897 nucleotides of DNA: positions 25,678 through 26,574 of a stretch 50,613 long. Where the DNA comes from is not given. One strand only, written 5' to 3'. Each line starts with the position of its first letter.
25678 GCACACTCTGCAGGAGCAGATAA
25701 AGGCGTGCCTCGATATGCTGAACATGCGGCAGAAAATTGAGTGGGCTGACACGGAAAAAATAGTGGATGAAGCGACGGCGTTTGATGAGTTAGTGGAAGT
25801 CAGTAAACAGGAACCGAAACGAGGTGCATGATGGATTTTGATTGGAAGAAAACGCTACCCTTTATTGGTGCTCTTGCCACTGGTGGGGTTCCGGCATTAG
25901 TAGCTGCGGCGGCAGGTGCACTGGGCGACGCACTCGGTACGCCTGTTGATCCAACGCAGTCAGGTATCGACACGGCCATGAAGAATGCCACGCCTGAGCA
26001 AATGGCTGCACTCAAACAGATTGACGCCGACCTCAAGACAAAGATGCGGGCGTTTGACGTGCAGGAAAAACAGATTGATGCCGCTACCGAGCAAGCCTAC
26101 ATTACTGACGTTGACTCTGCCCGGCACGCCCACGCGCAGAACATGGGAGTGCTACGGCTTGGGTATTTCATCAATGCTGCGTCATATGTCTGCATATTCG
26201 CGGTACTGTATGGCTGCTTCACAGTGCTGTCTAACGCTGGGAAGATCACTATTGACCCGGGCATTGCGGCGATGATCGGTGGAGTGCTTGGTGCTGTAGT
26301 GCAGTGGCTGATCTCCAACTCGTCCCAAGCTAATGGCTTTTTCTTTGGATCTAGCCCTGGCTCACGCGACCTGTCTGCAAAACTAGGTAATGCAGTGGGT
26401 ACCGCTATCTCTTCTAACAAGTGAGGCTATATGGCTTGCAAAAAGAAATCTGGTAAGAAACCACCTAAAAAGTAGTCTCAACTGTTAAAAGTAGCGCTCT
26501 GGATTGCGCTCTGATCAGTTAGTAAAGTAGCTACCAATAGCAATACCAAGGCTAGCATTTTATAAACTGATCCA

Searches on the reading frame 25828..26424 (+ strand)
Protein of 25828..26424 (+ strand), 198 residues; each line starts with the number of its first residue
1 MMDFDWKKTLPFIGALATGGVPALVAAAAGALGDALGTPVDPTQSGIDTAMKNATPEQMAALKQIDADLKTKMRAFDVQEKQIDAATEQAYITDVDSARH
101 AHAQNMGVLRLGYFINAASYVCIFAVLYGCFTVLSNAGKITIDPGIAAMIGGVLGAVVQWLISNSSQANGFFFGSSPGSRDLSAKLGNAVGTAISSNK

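Call 14: search_protein_families(library=phrogs, proteins=[window:25828-26424:+], max_evalue=0.001)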
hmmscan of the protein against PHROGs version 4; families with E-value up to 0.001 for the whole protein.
window:25828-26424:+ (198 aa): 1 family
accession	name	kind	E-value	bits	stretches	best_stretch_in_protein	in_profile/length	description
phrog_1544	-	unknown function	4.7e-12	47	1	5-180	2-186/200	-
